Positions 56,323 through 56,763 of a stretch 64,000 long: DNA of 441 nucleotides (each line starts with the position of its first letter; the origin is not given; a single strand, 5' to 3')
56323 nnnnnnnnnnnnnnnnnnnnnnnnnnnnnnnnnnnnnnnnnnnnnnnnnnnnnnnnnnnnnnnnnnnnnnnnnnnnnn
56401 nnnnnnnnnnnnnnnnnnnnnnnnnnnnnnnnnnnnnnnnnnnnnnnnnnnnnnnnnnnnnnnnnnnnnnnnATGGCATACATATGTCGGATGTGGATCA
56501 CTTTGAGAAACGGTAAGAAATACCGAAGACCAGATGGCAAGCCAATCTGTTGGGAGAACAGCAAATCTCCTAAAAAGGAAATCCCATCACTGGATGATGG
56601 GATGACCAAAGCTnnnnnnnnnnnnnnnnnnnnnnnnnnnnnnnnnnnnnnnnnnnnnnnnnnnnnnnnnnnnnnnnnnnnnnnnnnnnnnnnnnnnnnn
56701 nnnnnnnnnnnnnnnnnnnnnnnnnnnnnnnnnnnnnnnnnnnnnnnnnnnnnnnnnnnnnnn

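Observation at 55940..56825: An 880-bp gene-free stretch upstream of nusA with three promoters and two candidate sRNAs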

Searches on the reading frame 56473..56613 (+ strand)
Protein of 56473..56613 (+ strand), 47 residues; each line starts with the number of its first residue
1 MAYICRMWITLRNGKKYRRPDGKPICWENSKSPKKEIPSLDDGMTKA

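Call 10: search_protein_families(library=pfam, proteins=[window:56473-56613:+], max_evalue=1)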
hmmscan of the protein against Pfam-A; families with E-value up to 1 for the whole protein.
seq(47 aa): 0 families

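Call 37: find_homologous_proteins(query=window:56473-56613:+, max_evalue=10)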
Query seq(47 aa) (47 aa): 1 proteins with E <= 10 among 1 candidates.
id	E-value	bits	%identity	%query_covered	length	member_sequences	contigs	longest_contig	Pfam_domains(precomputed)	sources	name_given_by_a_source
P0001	2.5e-6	45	95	45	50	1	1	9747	-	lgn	-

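Call 39: find_encoding_contigs(protein=P0001, flank=5000, max_places=6)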
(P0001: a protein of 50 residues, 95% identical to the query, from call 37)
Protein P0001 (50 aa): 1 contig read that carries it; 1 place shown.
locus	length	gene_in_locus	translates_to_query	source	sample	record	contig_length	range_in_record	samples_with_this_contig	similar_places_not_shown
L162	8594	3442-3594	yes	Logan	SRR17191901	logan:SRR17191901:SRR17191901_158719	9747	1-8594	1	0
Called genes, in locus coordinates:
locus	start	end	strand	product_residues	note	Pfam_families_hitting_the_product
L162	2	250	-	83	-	?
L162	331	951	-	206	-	PF13483:Lactamase_B_3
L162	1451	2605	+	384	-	PF00575:S1 (weak), PF21543:CvfB_2nd (faint), PF23459:S1_RRP5 (faint), PF00575:S1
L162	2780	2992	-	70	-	-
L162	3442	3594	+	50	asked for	-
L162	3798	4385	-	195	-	PF01195:Pept_tRNA_hydro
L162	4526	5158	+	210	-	PF10502:Peptidase_S26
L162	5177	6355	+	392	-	PF03129:HGTP_anticodon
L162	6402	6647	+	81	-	-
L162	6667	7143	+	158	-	PF02130:YbeY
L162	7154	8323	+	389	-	PF11104:PilM_2, PF02491:SHS2_FTSA, PF14450:FtsA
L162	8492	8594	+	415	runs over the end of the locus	PF00091:Tubulin, PF12327:FtsZ_C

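Call 48: find_related_loci(query=A3, collection=viral_contigs, flank=3000)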
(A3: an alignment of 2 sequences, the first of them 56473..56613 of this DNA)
Query A3 (47 aa) in viral_contigs; peptide patterns used: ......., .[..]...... (x = any residue, [..] = any of these).
30 stretches matched a pattern, but none encodes a relative of the query by tblastn (E <= 1e-3).
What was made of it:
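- Tried and rejected: A viral-contig scan found no relatives (call 48).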

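Call 49: search_protein_representatives(alignment_id=A3)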
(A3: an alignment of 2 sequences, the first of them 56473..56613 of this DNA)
Query: 2 sequences, 56 profile positions. Proteins with E-value up to 0.001 (for the whole library): 41; up to 1e-10: 7; up to 1e-30: 0. The best 41 are listed.
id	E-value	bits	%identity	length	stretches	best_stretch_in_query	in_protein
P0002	5.8e-25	103.1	-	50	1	7-56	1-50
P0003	1.7e-17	79.2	-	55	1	1-55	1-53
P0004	2.8e-15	72.1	-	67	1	4-49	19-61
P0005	1.3e-13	66.7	-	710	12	19-44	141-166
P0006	2.6e-13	65.7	-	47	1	4-34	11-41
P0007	2.8e-13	65.6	-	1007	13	5-32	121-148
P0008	8.9e-11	57.6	-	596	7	19-45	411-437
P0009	1.1e-10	57.4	-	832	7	19-55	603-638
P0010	2.3e-08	49.9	-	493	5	19-45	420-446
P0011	1.1e-07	47.8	-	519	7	19-33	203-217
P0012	7.3e-07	45.1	-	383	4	19-50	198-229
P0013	1.3e-06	44.3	-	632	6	19-30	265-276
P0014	1.9e-06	43.8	-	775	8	19-31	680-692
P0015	2.7e-06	43.3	-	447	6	19-29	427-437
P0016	8.4e-06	41.7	-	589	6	19-39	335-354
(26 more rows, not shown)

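Call 52: find_homologous_proteins(query=A4, max_evalue=0.001)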
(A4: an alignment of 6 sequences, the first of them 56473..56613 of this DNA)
Query A4 (6 sequences) (47 aa, profile of the alignment): 13 proteins with E <= 0.001 among 267 candidates.
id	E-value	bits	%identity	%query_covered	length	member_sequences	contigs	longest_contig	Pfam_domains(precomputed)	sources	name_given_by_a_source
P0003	6.9e-26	108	75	68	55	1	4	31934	-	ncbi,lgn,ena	-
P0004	2.5e-23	100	84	53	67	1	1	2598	-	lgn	-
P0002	2.9e-22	96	87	49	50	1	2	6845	-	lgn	-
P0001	8.5e-22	95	95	45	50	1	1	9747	-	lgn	-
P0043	1.7e-20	90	79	60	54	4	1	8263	-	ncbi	-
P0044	9.9e-20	88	86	60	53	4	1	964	-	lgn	-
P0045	2.8e-18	83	71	66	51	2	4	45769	-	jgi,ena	-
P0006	1.3e-17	81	66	74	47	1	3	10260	-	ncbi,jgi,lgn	jgi:hypothetical protein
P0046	1.5e-17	81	60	98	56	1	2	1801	-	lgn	-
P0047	2.1e-16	77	83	49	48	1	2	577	-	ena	-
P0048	9.2e-15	72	69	55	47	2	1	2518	-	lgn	-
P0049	9.9e-15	72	91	49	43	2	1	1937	-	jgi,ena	-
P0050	7.1e-13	66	57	87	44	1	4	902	-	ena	-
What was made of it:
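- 13 homologues were found (calls 37, 49, 52).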

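Call 53: find_encoding_contigs(protein=P0003, flank=3000, max_places=3)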
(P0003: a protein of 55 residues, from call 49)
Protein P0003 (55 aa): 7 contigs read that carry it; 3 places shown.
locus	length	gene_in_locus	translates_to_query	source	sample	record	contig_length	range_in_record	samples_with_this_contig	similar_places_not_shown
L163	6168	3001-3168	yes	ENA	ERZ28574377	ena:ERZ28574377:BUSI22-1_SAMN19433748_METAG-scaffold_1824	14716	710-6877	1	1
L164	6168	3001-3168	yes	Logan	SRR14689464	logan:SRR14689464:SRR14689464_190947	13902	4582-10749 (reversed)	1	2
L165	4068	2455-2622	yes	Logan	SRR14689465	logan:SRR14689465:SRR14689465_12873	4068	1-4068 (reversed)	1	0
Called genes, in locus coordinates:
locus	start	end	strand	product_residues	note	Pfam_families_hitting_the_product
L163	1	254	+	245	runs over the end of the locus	PF13385:Laminin_G_3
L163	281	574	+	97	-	PF16083:Phage_holin_3_3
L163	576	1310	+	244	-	-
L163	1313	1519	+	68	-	-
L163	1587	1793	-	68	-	-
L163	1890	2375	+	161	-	-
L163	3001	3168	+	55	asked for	-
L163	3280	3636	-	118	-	-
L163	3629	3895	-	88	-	-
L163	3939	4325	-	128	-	PF12762:DDE_Tnp_IS1595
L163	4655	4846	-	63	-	-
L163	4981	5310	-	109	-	-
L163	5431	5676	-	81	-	-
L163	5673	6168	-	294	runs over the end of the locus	PF12850:Metallophos_2 (faint), PF00149:Metallophos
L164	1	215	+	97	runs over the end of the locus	PF16083:Phage_holin_3_3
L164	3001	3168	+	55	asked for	-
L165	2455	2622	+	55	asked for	-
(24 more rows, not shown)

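Call 54: find_encoding_contigs(protein=P0045, flank=3000, max_places=3)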
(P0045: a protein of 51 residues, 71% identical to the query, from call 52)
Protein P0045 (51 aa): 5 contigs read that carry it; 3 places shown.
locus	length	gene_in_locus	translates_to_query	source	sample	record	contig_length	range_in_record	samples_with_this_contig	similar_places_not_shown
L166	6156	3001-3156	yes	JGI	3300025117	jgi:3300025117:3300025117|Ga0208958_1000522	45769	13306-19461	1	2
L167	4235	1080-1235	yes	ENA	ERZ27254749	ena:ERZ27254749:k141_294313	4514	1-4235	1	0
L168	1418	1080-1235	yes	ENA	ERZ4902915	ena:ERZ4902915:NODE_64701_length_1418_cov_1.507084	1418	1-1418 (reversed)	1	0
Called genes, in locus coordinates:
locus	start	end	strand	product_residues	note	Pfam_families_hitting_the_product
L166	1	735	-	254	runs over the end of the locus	PF01061:ABC2_membrane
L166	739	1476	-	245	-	PF00005:ABC_tran, PF13304:AAA_21 (faint)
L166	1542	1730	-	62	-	-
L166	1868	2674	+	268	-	PF03602:Cons_hypoth95, PF10294:Methyltransf_16 (weak), PF05175:MTS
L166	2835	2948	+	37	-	-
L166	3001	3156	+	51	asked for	-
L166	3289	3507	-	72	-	-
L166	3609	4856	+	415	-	PF13393:tRNA-synt_His, PF00587:tRNA-synt_2b, PF03129:HGTP_anticodon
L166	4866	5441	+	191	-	PF13482:RNase_H_2, PF10108:DNA_pol_B_exo2 (faint)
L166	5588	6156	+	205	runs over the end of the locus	-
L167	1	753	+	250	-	?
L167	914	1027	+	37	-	-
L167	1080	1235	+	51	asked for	-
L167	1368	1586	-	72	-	-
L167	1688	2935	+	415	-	PF13393:tRNA-synt_His, PF00587:tRNA-synt_2b, PF03129:HGTP_anticodon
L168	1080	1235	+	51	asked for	-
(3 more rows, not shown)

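Call 55: find_encoding_contigs(protein=P0006, flank=3000, max_places=3)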
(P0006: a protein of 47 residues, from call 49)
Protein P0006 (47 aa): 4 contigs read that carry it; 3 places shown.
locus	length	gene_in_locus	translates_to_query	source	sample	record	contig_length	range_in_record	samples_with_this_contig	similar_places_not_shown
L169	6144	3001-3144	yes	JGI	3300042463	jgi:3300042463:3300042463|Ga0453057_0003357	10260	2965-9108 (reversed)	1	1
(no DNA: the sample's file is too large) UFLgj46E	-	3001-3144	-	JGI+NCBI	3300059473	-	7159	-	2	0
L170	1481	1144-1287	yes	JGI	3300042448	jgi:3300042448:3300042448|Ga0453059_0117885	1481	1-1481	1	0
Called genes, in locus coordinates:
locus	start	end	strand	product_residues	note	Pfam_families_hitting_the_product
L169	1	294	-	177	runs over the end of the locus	-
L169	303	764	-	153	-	-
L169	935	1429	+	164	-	-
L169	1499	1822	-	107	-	-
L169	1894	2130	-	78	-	-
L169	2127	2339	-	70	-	-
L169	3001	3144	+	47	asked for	-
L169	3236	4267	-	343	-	-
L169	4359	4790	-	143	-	-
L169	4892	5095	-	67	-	-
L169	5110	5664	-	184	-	-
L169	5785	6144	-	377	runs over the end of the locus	-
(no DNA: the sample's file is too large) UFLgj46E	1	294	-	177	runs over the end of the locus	-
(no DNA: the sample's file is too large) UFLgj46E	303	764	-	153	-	-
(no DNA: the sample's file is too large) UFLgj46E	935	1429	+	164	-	-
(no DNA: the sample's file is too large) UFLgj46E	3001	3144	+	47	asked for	-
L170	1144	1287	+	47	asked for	-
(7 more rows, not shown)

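Call 56: find_encoding_contigs(protein=P0043, flank=3000, max_places=3)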
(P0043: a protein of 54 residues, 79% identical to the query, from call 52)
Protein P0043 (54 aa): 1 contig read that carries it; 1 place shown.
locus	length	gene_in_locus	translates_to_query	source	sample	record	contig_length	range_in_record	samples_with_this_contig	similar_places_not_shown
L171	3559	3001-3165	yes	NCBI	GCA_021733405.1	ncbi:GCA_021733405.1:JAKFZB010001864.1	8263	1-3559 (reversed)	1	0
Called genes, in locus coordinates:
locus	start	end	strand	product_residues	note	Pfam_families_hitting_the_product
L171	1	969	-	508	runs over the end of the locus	PF00239:Resolvase, PF07508:Recombinase, PF13408:Zn_ribbon_recom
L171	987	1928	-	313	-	PF02407:Viral_Rep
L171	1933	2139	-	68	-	-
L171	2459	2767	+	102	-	-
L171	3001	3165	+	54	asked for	-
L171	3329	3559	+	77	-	?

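Call 70: predict_structure(alignment_id=A6)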
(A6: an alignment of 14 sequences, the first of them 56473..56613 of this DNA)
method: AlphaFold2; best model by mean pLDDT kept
length: 47 residues; sequences in the alignment: 14
mean_pLDDT: 70.8   pTM: 0.42
mean pLDDT of the five models: 70.8, 70.4, 70.5, 70.3, 69.6
residues with pLDDT >= 90: 12; 70-90: 15; 50-70: 5; < 50: 15
segments of 3 or more residues with pLDDT < 50: 32-36, 38-47
pLDDT, mean of each block of 10 residues (from residue 1): 82 90 84 48 41
secondary structure, 60 per line:
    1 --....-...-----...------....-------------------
elements in order: E3-6 E8-10 E16-18 E25-28
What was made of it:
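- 56473..56616 (+): Microprotein gene (47 aa, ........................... plus a hydrophilic tail). The AF2 core has pLDDT 82-90 (call 70).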

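Call 72: fold_search(model_id=the predicted structure, library=pdb)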
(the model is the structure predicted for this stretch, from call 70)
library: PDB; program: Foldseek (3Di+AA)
matches with E <= 10: 19; with E <= 0.001: 0
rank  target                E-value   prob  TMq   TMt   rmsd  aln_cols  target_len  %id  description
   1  9y66_C                2.6e+00  0.12  0.29  0.04   5.5        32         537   19  attLsym bound serine integrase complex in the dimeric state (released 2026-02-04)
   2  9y66_A                3.0e+00  0.13  0.32  0.04   5.5        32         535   19  attLsym bound serine integrase complex in the dimeric state (released 2026-02-04)
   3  9dxh_A                3.2e+00  0.11  0.30  0.04   5.4        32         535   19  attPmm and attBmm bound serine integrase complex in the pre-rotation state (released 2026-01-21)
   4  9dxd_A                3.9e+00  0.10  0.31  0.04   5.5        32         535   19  attLmm bound serine integrase and RDF complex in the pre-rotation state (released 2026-01-21)
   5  9dxf_A                4.2e+00  0.10  0.31  0.04   5.5        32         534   19  attLmm bound serine integrase and RDF complex in the post-rotation state (released 2026-01-21)
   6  8yjc                  5.8e+00  0.10  0.26  0.07   5.0        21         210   14  Structure of Vibrio vulnificus MARTX cysteine protease domain C3727A (released 2024-07-10)
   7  2pl5                  6.2e+00  0.05  0.28  0.05   2.8        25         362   20  Crystal Structure of Homoserine O-acetyltransferase from Leptospira interrogans (released 2007-11-20)
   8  5k0t_A                6.2e+00  0.02  0.19  0.03   6.7        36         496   19  Crystal structure of methionyl-tRNA synthetase MetRS from Brucella melitensis in complex with inhibitor Chem 1415 (released 2016-05-25)
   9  3fzy_A                7.1e+00  0.08  0.26  0.07   5.1        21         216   14  Crystal Structure of Pre-cleavage Form of Cysteine Protease Domain from Vibrio cholerae RtxA Toxin (released 2009-02-17)
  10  3gcd_A                7.1e+00  0.08  0.24  0.07   4.6        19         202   10  Structure of the V. cholerae RTX cysteine protease domain in complex with an aza-Leucine peptide inhibitor (released 2009-05-26)
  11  3eeb_A                7.1e+00  0.08  0.26  0.07   5.4        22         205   14  Structure of the V. cholerae RTX cysteine protease domain (released 2008-10-21)
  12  4v1a_e                7.6e+00  0.04  0.29  0.13  16.5        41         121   15  Structure of the large subunit of the mammalian mitoribosome, part 2 of 2 (released 2014-10-08)
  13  6ywe_I                8.2e+00  0.03  0.27  0.14   2.9        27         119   18  The structure of the mitoribosome from Neurospora crassa in the P/E tRNA bound state (released 2020-11-11)
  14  8a22_Ai               8.2e+00  0.03  0.28  0.14   3.2        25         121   16  Structure of the mitochondrial ribosome from Polytomella magna (released 2022-11-16)
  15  9ik0_A                8.2e+00  0.02  0.23  0.09   5.5        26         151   19  Crystal structure of PrfaH encoded by IncX3 plasmids (released 2025-03-19)
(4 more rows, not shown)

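Call 73: search_protein_families(library=phrogs, alignment_id=A6, max_evalue=0.1)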
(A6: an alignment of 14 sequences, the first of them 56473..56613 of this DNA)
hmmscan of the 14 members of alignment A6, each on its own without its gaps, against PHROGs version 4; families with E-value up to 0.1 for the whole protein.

A. member 1, window:56473-56613:+ (47 aa): 0 families

B. families by the number of members that match (of 14 scanned): 2 families
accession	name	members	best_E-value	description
phrog_19898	-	1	0.026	-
phrog_35939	-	1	0.072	-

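Call 74: find_encoding_contigs(protein=P0002, flank=1500, max_places=2)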
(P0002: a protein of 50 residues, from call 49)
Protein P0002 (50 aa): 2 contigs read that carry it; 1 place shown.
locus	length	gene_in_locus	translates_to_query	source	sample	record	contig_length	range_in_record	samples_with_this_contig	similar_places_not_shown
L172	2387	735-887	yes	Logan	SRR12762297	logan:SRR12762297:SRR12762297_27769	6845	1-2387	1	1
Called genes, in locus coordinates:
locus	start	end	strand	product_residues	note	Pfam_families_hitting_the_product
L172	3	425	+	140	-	?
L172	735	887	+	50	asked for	-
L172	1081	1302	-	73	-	PF13560:HTH_31, PF01381:HTH_3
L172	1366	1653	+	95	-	-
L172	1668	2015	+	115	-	-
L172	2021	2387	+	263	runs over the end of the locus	-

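Call 75: find_encoding_contigs(protein=P0004, flank=1500, max_places=2)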
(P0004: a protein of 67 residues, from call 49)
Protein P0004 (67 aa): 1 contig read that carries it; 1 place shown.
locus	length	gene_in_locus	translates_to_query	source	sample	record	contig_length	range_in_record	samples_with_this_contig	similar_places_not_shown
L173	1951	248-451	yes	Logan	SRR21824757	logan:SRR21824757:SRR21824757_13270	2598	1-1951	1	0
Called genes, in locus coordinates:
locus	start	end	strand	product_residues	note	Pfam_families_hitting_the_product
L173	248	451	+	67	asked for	-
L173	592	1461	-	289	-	PF12762:DDE_Tnp_IS1595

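Call 76: find_encoding_contigs(protein=P0046, flank=1500, max_places=2)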
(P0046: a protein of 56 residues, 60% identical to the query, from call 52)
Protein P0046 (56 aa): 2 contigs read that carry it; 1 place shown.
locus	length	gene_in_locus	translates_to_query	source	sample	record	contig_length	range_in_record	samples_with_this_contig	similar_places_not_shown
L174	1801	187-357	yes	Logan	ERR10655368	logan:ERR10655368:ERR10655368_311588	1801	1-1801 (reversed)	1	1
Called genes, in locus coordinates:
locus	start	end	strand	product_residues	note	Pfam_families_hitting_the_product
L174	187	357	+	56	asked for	-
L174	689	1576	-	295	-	PF01939:NucS_C (weak)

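Call 77: find_encoding_contigs(protein=P0048, flank=1500, max_places=2)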
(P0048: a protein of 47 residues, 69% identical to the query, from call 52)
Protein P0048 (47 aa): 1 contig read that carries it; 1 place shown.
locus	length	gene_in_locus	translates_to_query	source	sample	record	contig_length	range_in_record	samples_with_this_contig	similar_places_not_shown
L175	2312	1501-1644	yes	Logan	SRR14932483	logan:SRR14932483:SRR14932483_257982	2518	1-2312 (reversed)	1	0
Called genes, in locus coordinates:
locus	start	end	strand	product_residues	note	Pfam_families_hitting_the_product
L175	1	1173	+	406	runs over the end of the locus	PF01935:DUF87 (weak), PF02534:T4SS-DNA_transf (faint), PF12846:AAA_10 (faint)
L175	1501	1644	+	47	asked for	-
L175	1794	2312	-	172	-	?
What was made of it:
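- Neighbours include an IS1595 transposase, a viral Rep plus serine recombinase, and a T4SS-type ATPase (calls 53-56, 74-77).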

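Call 81: search_protein_families(library=ncbifam, proteins=[window:56473-56613:+], max_evalue=0.001)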
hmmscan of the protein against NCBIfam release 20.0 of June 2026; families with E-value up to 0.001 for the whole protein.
seq(47 aa): 0 families

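Call 93: search_protein_families(library=padloc, alignment_id=A6, max_evalue=0.1)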
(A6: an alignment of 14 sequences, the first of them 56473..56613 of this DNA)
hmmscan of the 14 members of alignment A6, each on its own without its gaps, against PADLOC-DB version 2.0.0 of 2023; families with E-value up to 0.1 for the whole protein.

A. member 1, window:56473-56613:+ (47 aa): 0 families

B. families by the number of members that match (of 14 scanned): 0 families
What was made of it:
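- Tried and rejected: Pfam, NCBIfam, PHROGs and PADLOC gave nothing (calls 10, 73, 81, 93).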
